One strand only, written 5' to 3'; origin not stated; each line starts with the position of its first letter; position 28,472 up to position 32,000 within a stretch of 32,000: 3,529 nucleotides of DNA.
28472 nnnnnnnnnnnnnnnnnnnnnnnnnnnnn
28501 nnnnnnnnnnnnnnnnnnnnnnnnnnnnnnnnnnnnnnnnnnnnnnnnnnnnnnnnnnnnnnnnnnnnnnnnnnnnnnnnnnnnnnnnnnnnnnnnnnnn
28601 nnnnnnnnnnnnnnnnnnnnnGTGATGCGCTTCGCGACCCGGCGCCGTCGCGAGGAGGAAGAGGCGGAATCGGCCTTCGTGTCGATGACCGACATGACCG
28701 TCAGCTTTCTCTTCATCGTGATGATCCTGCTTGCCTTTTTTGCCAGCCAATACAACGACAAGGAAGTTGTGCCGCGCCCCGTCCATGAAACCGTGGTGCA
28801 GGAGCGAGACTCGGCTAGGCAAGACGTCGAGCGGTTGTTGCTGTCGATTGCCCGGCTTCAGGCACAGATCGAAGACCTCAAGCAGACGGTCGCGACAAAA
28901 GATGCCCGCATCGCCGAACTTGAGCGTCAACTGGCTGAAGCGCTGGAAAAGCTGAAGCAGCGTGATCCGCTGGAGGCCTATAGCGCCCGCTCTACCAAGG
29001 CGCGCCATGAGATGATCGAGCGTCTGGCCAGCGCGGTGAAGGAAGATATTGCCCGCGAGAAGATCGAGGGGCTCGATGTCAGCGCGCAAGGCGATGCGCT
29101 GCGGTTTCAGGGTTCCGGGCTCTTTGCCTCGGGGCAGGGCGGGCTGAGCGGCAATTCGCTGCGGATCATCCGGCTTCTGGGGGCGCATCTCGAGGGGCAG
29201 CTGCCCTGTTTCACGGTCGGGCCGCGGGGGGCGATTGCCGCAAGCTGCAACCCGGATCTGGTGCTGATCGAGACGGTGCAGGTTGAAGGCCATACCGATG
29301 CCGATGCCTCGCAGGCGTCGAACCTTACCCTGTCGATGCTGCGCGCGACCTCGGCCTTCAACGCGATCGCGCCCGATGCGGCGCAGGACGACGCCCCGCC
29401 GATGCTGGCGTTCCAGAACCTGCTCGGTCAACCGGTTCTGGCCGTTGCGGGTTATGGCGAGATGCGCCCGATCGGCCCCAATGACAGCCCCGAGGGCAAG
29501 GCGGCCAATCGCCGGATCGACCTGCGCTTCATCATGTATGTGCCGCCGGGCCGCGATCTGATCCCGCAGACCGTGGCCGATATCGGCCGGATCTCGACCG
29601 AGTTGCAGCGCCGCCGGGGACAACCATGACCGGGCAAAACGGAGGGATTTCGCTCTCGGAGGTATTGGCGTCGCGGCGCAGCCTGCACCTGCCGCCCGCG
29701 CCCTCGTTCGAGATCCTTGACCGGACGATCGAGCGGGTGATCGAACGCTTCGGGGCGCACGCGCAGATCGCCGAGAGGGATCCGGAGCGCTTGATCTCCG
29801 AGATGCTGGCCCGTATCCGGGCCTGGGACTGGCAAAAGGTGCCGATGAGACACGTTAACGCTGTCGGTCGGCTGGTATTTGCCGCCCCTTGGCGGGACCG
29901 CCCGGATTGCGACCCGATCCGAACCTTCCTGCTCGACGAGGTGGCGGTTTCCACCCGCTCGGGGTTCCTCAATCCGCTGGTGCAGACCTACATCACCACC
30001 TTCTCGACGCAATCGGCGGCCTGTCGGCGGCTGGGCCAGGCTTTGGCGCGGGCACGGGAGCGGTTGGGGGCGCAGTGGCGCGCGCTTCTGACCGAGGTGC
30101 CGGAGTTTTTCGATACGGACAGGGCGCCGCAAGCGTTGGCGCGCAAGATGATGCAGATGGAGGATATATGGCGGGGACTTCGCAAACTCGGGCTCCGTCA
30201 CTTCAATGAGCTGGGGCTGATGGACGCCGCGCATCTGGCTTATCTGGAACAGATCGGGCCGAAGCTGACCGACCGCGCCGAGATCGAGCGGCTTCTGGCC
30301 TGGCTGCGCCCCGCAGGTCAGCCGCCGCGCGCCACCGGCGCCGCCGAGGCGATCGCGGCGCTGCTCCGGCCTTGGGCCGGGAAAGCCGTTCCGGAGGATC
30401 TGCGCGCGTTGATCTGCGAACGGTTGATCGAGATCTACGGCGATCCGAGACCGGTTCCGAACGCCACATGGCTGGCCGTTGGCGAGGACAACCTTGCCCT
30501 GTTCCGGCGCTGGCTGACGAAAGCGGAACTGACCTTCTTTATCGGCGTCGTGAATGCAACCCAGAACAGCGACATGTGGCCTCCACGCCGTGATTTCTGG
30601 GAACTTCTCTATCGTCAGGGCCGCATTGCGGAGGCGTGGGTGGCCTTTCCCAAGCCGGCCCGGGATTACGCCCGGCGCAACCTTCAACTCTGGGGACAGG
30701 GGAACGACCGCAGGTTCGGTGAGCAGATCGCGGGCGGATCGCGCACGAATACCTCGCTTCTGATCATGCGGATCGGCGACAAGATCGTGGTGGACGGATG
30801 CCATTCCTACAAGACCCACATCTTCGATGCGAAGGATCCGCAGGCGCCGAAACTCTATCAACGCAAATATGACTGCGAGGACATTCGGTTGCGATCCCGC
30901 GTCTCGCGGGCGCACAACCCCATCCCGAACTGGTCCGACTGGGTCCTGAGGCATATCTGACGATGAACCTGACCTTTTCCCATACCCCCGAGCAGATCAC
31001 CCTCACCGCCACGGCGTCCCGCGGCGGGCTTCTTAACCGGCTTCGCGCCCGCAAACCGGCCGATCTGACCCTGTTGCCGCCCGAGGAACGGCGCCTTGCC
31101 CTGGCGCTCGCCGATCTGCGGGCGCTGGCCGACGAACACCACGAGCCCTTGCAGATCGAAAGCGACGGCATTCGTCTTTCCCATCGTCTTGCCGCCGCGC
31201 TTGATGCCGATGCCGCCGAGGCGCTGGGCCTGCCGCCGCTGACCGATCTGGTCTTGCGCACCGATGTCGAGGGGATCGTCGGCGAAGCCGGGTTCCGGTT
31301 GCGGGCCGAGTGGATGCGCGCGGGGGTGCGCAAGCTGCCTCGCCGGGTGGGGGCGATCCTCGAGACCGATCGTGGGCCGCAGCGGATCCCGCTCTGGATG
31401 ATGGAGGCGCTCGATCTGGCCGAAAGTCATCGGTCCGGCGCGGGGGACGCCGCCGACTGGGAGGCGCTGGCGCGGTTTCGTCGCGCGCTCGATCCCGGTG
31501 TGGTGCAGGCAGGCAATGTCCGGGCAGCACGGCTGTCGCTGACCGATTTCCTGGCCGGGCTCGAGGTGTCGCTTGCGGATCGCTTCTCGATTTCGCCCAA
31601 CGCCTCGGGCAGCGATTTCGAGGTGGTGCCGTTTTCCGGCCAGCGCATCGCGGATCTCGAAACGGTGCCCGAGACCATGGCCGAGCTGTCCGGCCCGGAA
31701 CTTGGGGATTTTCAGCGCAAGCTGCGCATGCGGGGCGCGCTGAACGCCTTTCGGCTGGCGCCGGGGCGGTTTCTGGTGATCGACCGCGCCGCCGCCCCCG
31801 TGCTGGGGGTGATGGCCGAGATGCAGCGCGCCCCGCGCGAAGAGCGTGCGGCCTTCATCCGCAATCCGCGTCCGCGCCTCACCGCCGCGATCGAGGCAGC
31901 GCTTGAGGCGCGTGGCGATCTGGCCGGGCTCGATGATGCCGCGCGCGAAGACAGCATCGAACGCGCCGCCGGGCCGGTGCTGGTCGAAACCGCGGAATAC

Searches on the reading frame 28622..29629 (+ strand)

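Call 3: search_protein_families(library=pfam, proteins=[window:28622-29629:+], max_evalue=0.01)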
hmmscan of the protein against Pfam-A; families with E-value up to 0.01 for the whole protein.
window:28622-29629:+ (335 aa): 8 families
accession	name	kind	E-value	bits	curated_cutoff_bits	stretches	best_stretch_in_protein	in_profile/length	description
PF00691.25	OmpA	-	2.9e-07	31.2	27.2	1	217-297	32-98/98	OmpA family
PF06810.17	Phage_scaffold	-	0.00048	20.6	35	1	50-168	31-149/170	Phage capsid assembly scaffolding protein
PF04508.17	Pox_A_type_inc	-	0.0012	19.1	21.4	0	96-109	9-22/23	Viral A-type inclusion protein repeat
PF16808.10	PKcGMP_CC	-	0.0013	18.7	35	1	91-106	4-19/35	Coiled-coil N-terminus of cGMP-dependent protein kinase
PF07926.17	TPR_MLP1_2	-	0.0066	16.9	36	0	55-114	52-111/129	TPR/MLP1/MLP2-like protein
PF11559.13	ADIP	-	0.008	16.7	34.3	0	56-113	55-112/151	Afadin- and alpha -actinin-Binding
PF04102.17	SlyX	-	0.0087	17.1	30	1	67-118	3-54/67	SlyX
PF19745.5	FUT8_N_cat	-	0.0096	15.2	27.6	0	20-133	6-117/499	Alpha-(1,6)-fucosyltransferase N- and catalytic domains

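Call 6: search_protein_families(library=padloc, proteins=[window:28622-29629:+], max_evalue=0.01)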
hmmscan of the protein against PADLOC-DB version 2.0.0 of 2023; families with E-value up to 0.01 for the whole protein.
window:28622-29629:+ (335 aa): 12 families
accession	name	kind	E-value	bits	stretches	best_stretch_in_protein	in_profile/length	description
PDLC00612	ZorB1|ZorB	-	8.8e-106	351.7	1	2-332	1-288/293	MotB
PDLC00610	ZorB1|ZorB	-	1.4e-46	157.1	1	7-316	5-246/254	MotB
PDLC00608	ZorB1|ZorB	-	4.5e-27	92.9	1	3-309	2-231/243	MotB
PDLC00609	ZorB1|ZorB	-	1.1e-16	59.1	2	216-303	133-214/232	MotB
PDLC00611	ZorB1|ZorB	-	2.7e-07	28.5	0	216-257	133-174/240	MotB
PDLC00641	ZorB2|ZorB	-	6.5e-07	27.3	1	216-305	133-224/238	MotB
PDLC03812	RTasRmuC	-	0.00043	17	1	56-144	56-143/439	DRT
PDLC01102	C3a230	-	0.0017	16.9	1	77-149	11-76/128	RecX family protein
PDLC03859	LmuB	-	0.0044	14.3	1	61-141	347-422/611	-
PDLC00505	JetC1|JetC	-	0.0048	13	1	44-143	374-473/1118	DUF3584 domain; MukB-like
PDLC01468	Cas13b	-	0.006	12.9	1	10-137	405-515/933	CAS-VI-B; effector__SPE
PDLC00651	ZorB3|ZorB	-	0.0067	14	0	274-302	173-201/215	MotB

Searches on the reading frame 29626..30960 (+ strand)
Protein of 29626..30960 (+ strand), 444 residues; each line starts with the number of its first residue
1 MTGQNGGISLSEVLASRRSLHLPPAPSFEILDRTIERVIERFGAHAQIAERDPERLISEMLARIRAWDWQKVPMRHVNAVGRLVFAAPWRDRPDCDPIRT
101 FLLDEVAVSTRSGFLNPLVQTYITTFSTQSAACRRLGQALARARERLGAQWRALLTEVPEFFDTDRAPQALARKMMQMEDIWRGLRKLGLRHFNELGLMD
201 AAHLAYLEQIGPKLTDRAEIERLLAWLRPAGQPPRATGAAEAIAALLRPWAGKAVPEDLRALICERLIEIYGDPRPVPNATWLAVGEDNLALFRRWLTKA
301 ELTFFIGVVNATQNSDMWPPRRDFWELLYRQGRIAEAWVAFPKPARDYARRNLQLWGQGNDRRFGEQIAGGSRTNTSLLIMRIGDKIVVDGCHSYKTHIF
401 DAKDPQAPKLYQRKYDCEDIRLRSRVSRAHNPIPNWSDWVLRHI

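Call 3: search_protein_families(library=pfam, proteins=[window:29626-30960:+], max_evalue=0.01)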
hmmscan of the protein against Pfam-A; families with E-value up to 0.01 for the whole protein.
window:29626-30960:+ (444 aa): 1 family
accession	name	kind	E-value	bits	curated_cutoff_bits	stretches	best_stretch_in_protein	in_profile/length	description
PF15611.11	EH_Signature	-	1.4e-97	328.2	27.5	1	31-441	4-421/423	EH_Signature domain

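Call 6: search_protein_families(library=padloc, proteins=[window:29626-30960:+], max_evalue=0.01)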
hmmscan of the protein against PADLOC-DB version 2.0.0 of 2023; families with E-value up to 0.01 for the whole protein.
window:29626-30960:+ (444 aa): 7 families
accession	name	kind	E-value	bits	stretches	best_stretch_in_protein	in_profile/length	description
PDLC00619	ZorC1|ZorC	-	7.5e-184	609.6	1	9-444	2-437/437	EH signature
PDLC00621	ZorC1|ZorC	-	1.5e-53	180.7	1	31-436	28-444/467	EH signature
PDLC00626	ZorC1|ZorC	-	2.4e-45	153.6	1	102-429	94-421/458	EH signature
PDLC00622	ZorC1|ZorC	-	7e-42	141.9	1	112-435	116-440/462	EH signature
PDLC00620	ZorC1|ZorC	-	1.1e-33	115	1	86-424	39-385/432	EH signature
PDLC00617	ZorC1|ZorC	-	3.5e-10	37.6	1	266-408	255-402/483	EH signature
PDLC00623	ZorC1|ZorC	-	8.2e-07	26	1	270-414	275-426/687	EH signature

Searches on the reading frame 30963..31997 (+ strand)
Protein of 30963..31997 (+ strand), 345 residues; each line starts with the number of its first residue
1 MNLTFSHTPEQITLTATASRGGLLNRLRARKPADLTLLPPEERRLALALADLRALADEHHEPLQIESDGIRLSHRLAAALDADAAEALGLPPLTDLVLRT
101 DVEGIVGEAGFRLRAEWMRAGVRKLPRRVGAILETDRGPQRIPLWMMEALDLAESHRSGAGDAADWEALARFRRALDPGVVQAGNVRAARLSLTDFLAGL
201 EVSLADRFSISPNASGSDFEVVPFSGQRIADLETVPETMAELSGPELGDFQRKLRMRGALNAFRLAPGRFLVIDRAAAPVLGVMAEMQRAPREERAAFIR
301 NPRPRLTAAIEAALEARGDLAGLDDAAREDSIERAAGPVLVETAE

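Call 80: search_protein_families(library=padloc, proteins=[window:30963-31997:+], max_evalue=0.001)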
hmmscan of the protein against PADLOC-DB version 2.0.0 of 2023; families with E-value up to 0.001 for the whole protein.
window:30963-31997:+ (345 aa): 3 families
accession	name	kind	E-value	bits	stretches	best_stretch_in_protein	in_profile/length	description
PDLC00629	ZorD1|ZorD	-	2.3e-89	298.6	1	1-345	1-336/1012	"SWI2/SNF2 helicase, Mrr-like nuclease"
PDLC00634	ZorD1|ZorD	-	1.9e-28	96.8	1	46-318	51-326/1208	"SWI2/SNF2 helicase, Mrr-like nuclease"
PDLC00627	ZorD1|ZorD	-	1.5e-05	21.1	1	49-242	54-242/1006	"SWI2/SNF2 helicase, Mrr-like nuclease"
